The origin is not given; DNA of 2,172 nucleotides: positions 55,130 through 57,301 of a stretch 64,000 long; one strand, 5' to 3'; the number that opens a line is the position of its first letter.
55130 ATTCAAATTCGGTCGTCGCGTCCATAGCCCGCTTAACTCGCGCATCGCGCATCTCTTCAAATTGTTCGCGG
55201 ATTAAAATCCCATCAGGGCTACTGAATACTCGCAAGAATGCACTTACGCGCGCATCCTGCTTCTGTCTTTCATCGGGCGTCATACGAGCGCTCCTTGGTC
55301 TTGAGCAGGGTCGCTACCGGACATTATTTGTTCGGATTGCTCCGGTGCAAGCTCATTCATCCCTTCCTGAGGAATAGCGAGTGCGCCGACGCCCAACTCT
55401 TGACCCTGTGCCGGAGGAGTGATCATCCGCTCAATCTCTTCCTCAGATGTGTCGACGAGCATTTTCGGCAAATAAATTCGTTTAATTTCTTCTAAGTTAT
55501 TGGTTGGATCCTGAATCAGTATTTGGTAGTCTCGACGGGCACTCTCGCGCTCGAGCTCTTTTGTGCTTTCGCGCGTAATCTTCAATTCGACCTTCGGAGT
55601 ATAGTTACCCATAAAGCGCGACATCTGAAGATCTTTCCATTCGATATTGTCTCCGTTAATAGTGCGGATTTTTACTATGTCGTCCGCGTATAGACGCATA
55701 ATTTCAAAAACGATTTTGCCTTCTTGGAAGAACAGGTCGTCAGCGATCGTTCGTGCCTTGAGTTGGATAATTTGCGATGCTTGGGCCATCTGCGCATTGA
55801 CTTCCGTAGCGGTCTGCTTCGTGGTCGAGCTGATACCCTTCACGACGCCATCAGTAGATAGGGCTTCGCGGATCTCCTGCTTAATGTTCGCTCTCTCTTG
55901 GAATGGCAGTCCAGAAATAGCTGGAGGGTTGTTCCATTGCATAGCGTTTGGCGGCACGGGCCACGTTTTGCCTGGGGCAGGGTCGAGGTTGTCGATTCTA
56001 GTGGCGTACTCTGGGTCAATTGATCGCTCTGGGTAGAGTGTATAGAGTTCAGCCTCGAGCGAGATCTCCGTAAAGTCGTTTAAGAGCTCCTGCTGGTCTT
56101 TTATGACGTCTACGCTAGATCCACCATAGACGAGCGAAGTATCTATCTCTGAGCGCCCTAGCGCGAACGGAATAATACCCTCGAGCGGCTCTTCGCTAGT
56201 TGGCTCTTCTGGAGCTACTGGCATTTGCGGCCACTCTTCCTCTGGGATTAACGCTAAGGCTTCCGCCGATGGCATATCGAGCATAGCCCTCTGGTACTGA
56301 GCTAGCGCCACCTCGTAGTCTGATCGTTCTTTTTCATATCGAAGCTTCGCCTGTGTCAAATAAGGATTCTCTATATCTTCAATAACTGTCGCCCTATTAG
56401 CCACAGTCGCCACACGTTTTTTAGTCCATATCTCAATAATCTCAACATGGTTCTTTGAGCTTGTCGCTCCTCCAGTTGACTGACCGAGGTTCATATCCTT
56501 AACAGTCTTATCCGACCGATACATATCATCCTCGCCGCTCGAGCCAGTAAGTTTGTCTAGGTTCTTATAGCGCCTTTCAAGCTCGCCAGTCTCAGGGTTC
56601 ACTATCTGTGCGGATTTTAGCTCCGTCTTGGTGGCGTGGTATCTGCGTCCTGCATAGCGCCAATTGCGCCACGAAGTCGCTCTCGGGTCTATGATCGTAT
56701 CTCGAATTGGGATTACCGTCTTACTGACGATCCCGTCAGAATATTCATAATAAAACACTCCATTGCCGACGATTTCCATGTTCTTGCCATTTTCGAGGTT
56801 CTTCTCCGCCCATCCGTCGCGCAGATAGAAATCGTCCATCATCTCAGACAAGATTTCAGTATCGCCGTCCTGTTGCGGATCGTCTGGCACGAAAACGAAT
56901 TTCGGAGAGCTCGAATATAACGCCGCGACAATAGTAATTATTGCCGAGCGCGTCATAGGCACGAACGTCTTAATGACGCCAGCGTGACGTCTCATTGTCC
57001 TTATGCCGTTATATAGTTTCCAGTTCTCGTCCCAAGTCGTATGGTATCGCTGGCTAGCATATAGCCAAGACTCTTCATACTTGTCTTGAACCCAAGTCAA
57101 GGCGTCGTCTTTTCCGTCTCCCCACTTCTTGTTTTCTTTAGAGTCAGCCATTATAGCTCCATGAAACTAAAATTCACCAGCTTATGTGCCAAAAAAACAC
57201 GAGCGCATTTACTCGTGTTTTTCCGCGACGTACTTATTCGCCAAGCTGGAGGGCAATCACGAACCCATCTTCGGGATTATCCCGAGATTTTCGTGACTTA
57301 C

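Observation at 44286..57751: Four copies of a conserved promoter + leader element precede late genes of the prophage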

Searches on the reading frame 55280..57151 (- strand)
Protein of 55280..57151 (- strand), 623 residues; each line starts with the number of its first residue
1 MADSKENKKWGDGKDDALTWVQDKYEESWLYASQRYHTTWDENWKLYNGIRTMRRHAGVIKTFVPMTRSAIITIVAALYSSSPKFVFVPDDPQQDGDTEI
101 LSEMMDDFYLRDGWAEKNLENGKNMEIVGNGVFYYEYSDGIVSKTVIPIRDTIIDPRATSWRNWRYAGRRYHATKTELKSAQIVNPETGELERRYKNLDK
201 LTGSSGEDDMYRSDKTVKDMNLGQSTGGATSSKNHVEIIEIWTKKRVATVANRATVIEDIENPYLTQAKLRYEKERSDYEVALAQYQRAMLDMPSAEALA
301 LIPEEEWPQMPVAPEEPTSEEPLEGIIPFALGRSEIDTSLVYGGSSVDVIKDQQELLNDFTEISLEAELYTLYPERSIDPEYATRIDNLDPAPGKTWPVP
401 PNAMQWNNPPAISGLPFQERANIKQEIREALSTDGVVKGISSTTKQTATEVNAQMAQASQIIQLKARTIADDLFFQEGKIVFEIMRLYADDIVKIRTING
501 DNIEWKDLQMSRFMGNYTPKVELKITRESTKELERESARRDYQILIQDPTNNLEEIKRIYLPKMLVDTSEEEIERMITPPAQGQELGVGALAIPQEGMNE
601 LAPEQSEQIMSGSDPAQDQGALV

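Call 9: search_protein_families(library=pfam, proteins=[window:55280-57151:-], max_evalue=0.01)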
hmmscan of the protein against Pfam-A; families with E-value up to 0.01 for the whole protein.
window:55280-57151:- (623 aa): 1 family
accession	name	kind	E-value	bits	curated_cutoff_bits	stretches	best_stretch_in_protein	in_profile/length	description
PF23899.1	SU10_portal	-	9.4e-14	51.2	30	2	320-504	306-492/593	Phage SU10 portal protein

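Call 10: search_protein_families(library=phrogs, proteins=[window:55280-57151:-], max_evalue=0.001)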
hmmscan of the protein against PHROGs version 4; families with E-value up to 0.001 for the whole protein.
window:55280-57151:- (623 aa): 2 families
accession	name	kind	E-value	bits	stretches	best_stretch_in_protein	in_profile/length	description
phrog_332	-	connector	4e-11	43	1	327-487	260-428/560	head-tail adaptor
phrog_1216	-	head and packaging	3.4e-09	36.8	1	83-244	153-307/714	portal protein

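Call 15: find_related_loci(query=window:55280-57151:-, collection=viral_contigs, flank=10000)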
Query window:55280-57151:- (623 aa) in viral_contigs; peptide patterns used: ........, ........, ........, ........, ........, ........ (x = any residue, [..] = any of these).
No stretch of DNA in the collection matches any of the patterns.

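Call 17: find_homologous_proteins(query=window:55280-57151:-)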
Query window:55280-57151:- (623 aa): 453 proteins with E <= 0.001 among 8000 candidates; the best 120 are listed.
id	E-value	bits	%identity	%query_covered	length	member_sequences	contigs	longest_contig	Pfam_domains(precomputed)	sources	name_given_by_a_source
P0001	0.0e+0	1404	100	100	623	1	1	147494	PF23899.2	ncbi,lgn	ncbi:MAG: hypothetical protein ACK5MU_04045 [Candidatus Saccharimonadales bacterium]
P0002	0.0e+0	1151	82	99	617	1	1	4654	PF23899.2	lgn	-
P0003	2.6e-175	603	50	91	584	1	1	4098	PF23899.2,PF16510.13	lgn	-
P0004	6.8e-175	601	49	92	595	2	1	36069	PF23899.2,PF16510.13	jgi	jgi:hypothetical protein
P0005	6.0e-162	558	45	94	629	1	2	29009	PF23899.2,PF16510.13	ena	-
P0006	8.0e-162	558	45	95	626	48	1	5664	PF23899.2,PF16510.13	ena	-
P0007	9.9e-162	558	45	96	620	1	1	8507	PF23899.2,PF16510.13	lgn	-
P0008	1.9e-161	557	45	94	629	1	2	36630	PF23899.2,PF16510.13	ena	-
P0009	6.9e-161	555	45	96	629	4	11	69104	PF23899.2,PF16510.13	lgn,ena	-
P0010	1.0e-160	554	45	97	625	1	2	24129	PF23899.2,PF16510.13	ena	-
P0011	1.5e-160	554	45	97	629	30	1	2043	PF23899.2,PF16510.13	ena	-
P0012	3.2e-160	553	45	94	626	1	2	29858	PF23899.2,PF16510.13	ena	-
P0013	5.3e-160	552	44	95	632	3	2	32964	PF23899.2,PF16510.13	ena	-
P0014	6.7e-160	552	44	100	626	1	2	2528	PF23899.2,PF16510.13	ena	-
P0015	2.9e-159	550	44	94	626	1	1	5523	PF23899.2,PF16510.13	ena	-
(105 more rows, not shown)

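Call 21: find_related_loci(query=A2, collection=genome_contigs, flank=10000)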
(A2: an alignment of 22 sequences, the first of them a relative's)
Query A2 (623 aa) in genome_contigs; peptide patterns used: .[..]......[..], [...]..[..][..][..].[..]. (x = any residue, [..] = any of these).
57 stretches matched a pattern; 9 encode a relative of the query (tblastn E <= 1e-3); 9 distinct loci.
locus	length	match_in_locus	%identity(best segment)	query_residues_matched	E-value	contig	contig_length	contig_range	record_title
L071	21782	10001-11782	45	20-622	3e-165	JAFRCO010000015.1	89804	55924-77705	Candidatus Saccharibacteria bacterium isolate RGIG2372 Goat_Ileum-3__c217858, whole genome shotgun sequence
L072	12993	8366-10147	43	20-622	4e-162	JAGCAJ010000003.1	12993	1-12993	Candidatus Saccharibacteria bacterium isolate RGIG9611 Yak_Duodenum-1__c54770, whole genome shotgun sequence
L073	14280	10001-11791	44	20-612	4e-160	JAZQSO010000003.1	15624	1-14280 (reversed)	MAG: Candidatus Nanosyncoccaceae bacterium isolate T1900045204_TC20190200.MAGScoT_cleanbin_000027 SGB_5330_k141_1055464,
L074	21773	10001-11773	44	20-608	5e-165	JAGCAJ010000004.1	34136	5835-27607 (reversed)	Candidatus Saccharibacteria bacterium isolate RGIG9611 Yak_Duodenum-1__c59391, whole genome shotgun sequence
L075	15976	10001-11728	44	24-622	8e-153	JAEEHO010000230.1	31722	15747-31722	MAG: Paludibacteraceae bacterium isolate Tb.RUG.124 k141_7669130_flag=1_multi=11.0000_len=31722, whole genome shotgun se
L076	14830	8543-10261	43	6-612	6e-152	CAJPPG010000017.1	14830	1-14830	Candidatus Saccharibacteria bacterium isolate SRR9217423-mag-bin.7 genome assembly, contig: SRR9217423-mag-bin.7_615, wh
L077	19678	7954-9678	42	3-598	3e-149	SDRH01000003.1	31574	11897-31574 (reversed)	TM7 phylum sp. oral taxon 351 strain TM7_HOT_351-SAG3 351SAG3_NODE_3_315, whole genome shotgun sequence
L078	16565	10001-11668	41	4-577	2e-135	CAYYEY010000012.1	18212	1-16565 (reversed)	MAG TPA_asm: uncultured Candidatus Saccharibacteria bacterium isolate SRP278969_co2_162 genome assembly, contig: NODE_30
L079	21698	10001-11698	43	3-596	2e-148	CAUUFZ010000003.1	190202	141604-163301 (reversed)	MAG TPA_asm: uncultured Candidatus Saccharibacteria bacterium isolate ERR10228880_bin.8_MetaWRAP_v1.3_MAG genome assembl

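Call 26: find_related_loci(query=A2, collection=viral_contigs, flank=10000)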
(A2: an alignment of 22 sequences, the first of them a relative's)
Query A2 (623 aa) in viral_contigs; peptide patterns used: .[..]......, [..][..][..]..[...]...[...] (x = any residue, [..] = any of these).
90 stretches matched a pattern; 77 encode a relative of the query (tblastn E <= 1e-3); 76 distinct loci.
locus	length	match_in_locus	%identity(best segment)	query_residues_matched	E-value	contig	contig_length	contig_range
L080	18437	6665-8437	45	20-605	1e-165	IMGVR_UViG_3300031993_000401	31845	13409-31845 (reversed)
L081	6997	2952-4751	44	20-616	1e-165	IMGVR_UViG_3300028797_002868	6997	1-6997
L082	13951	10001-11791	44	20-613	1e-163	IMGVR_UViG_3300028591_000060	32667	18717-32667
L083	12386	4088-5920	43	1-609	2e-163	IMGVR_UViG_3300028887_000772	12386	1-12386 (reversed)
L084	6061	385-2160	44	24-623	2e-164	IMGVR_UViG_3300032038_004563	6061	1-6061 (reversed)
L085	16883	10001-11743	45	25-604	2e-162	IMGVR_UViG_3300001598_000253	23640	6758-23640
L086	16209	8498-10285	43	20-612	2e-161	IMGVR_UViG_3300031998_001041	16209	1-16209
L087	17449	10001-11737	43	14-607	1e-155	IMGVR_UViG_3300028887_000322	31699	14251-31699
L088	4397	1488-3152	46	24-587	6e-159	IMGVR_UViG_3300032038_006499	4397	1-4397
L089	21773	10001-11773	43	2-620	9e-155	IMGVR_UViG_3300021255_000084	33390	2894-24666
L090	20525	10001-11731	43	2-598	3e-154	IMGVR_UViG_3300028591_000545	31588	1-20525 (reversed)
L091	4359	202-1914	43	25-620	6e-158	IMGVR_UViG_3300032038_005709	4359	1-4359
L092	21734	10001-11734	44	25-622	2e-153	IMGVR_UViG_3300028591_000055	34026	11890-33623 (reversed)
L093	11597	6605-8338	44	25-622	2e-153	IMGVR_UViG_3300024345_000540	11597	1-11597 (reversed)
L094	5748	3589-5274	44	25-604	3e-154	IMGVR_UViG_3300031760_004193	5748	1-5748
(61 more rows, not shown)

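Call 29: find_encoding_contigs(protein=P0004, flank=10000, max_places=2)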
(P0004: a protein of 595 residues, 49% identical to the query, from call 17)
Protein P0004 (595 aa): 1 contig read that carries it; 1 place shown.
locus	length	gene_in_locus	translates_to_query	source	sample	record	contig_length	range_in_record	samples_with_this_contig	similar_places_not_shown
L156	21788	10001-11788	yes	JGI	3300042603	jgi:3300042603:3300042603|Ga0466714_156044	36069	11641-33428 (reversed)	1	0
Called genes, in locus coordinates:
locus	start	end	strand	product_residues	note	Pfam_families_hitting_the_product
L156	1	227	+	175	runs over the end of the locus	-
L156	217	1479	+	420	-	PF03237:Terminase_6N, PF04466:Terminase_3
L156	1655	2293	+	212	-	PF24175:SU10_adaptor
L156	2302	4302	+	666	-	-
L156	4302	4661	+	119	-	-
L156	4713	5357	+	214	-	-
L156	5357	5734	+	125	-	-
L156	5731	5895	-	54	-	-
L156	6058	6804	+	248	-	-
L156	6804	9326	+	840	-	-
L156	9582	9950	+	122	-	-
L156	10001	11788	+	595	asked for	PF16510:P22_portal (faint), PF23899:SU10_portal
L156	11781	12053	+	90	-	-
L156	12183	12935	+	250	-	-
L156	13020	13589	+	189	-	-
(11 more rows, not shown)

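Call 30: find_encoding_contigs(protein=P0002, flank=10000, max_places=2)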
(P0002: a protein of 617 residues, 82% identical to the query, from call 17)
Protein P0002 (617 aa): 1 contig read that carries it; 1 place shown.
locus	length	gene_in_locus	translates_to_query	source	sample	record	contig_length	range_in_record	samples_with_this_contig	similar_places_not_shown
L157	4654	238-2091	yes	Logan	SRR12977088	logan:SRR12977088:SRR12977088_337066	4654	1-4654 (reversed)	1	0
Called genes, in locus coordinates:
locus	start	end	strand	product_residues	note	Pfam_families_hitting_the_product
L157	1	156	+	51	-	?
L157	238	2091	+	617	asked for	PF23899:SU10_portal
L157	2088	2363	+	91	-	-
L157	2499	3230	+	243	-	-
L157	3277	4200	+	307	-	-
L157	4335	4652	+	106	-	?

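Call 31: find_encoding_contigs(protein=P0003, flank=10000, max_places=2)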
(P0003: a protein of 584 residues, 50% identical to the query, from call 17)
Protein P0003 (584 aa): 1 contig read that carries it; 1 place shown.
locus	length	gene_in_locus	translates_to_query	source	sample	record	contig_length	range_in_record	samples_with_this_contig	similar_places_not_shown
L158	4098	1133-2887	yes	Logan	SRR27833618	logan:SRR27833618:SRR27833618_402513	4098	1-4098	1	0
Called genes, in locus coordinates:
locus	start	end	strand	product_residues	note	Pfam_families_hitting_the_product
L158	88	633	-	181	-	-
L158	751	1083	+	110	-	-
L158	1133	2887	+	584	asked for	PF16510:P22_portal, PF23899:SU10_portal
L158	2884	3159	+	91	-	-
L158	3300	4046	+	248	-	-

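Call 52: search_protein_families(library=pfam, proteins=[L092:515-820:+, L092:896-1432:+, L092:1944-2273:+, L092:3099-3323:+, L092:3962-4384:+, L092:4808-5251:+, L092:5235-5510:+, L092:5507-6262:+, L092:6448-7395:+, L092:7784-8557:+], max_evalue=0.01)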
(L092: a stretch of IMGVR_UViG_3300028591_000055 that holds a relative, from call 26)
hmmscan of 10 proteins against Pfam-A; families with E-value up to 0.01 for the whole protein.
L092:515-820:+ (101 aa): 0 families

L092:896-1432:+ (178 aa): 1 family
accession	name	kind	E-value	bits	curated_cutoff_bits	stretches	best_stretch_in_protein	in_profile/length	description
PF04404.17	ERF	-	3e-09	37.5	25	1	49-114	72-140/153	ERF superfamily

L092:1944-2273:+ (109 aa): 0 families

L092:3099-3323:+ (74 aa): 0 families

L092:3962-4384:+ (140 aa): 1 family
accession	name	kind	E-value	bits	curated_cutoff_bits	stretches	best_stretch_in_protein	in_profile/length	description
PF03592.21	Terminase_2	-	7.8e-07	30.2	26.1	1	5-65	1-58/141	Terminase small subunit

L092:4808-5251:+ (147 aa): 1 family
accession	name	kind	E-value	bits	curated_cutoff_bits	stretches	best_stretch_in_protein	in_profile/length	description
PF08774.17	VRR_NUC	-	0.0039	17.7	23.8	1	49-124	51-111/116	VRR-NUC domain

L092:5235-5510:+ (91 aa): 0 families

L092:5507-6262:+ (251 aa): 3 families
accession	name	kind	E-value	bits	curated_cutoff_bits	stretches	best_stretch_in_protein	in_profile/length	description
PF01555.25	N6_N4_Mtase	-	1.4e-30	107.4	26.7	1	21-218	1-221/221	DNA methylase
PF03602.21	Cons_hypoth95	-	0.00018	21.7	24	0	177-247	40-110/182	Conserved hypothetical protein 95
PF02086.21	MethyltransfD12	-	0.0093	16.2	22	0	171-229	15-71/253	D12 class N6 adenine-specific DNA methyltransferase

L092:6448-7395:+ (315 aa): 3 families
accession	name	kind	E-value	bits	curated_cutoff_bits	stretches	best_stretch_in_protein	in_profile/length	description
PF00534.26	Glycos_transf_1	-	3.7e-15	56.3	26.4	1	154-280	11-143/172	Glycosyl transferases group 1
PF13692.12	Glyco_trans_1_4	-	7.8e-07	29.9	27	1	159-280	2-127/142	Glycosyl transferases group 1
PF13439.12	Glyco_transf_4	-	0.00011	22.7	28.5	0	96-151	101-162/170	Glycosyltransferase Family 4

L092:7784-8557:+ (257 aa): 4 families
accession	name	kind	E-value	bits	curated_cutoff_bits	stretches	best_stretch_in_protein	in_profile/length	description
PF00535.33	Glycos_transf_2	-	7.3e-30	104.5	23.3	1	4-121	1-118/168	Glycosyl transferase family 2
PF10111.15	Glyco_tranf_2_2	-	1.3e-12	48.2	27.3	1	6-149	3-153/276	Glycosyltransferase like family 2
PF13641.12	Glyco_tranf_2_3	-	1.4e-06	28.9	27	1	2-96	2-101/230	Glycosyltransferase like family 2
PF13704.12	Glyco_tranf_2_4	-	0.00026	21.8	27.5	1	15-94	6-84/98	Glycosyl transferase family 2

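Call 78: search_protein_families(library=pfam, proteins=[L075:5204-5674:+, L075:3137-3574:+, L071:5432-5869:+, L071:2131-2643:+, L071:5856-6251:+, L071:3069-3395:+, L077:9122-9331:+, L075:6793-7752:+, L071:11784-12029:+, L077:15399-15767:+], max_evalue=0.01)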
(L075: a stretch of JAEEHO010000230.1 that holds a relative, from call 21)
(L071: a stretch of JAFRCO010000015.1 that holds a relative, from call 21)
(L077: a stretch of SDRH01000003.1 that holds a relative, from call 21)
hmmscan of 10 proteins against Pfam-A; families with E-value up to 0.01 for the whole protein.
L075:5204-5674:+ (157 aa): 1 family
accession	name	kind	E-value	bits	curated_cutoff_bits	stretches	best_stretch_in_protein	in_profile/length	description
PF08774.17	VRR_NUC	-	0.002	18.6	23.8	1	70-133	59-111/116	VRR-NUC domain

L075:3137-3574:+ (146 aa): 1 family
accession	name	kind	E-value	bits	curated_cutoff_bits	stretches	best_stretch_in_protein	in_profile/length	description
PF03592.21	Terminase_2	-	5.1e-13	50.3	26.1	1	8-66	1-56/141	Terminase small subunit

L071:5432-5869:+ (146 aa): 0 families

L071:2131-2643:+ (171 aa): 1 family
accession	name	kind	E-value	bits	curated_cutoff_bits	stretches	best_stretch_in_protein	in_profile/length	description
PF04404.17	ERF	-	1.2e-14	55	25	1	6-121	16-141/153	ERF superfamily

L071:5856-6251:+ (132 aa): 0 families

L071:3069-3395:+ (109 aa): 0 families

L077:9122-9331:+ (70 aa): 0 families

L075:6793-7752:+ (320 aa): 2 families
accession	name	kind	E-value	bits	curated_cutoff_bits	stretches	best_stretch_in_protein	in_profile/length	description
PF00534.26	Glycos_transf_1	-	1.1e-13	51.5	26.4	1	158-285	10-143/172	Glycosyl transferases group 1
PF13692.12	Glyco_trans_1_4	-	1.8e-07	31.9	27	1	164-285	2-128/142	Glycosyl transferases group 1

L071:11784-12029:+ (82 aa): 1 family
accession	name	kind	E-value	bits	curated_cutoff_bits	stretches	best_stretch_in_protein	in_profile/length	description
PF09832.14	DUF2059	-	0.0039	17.6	23.6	1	5-40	16-51/60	Uncharacterized protein conserved in bacteria (DUF2059)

L077:15399-15767:+ (123 aa): 0 families

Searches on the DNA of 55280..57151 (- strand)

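Call 70: search_rna_families(source=L074, start=13800, end=15300, threshold=evalue, max_evalue=1)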
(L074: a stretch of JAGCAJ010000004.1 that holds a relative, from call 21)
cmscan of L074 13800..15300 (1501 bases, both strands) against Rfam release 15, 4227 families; matches with E-value up to 1: 2.
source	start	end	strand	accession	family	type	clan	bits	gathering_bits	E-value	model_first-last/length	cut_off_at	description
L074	13923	13999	-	RF02064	STnc370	Gene; sRNA;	-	25.8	54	0.99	1-71/71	no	Enterobacterial sRNA STnc370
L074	14192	14313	-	RF01460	rliH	Gene; sRNA;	-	13.5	100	0.43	1-429/429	no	Listeria sRNA rliH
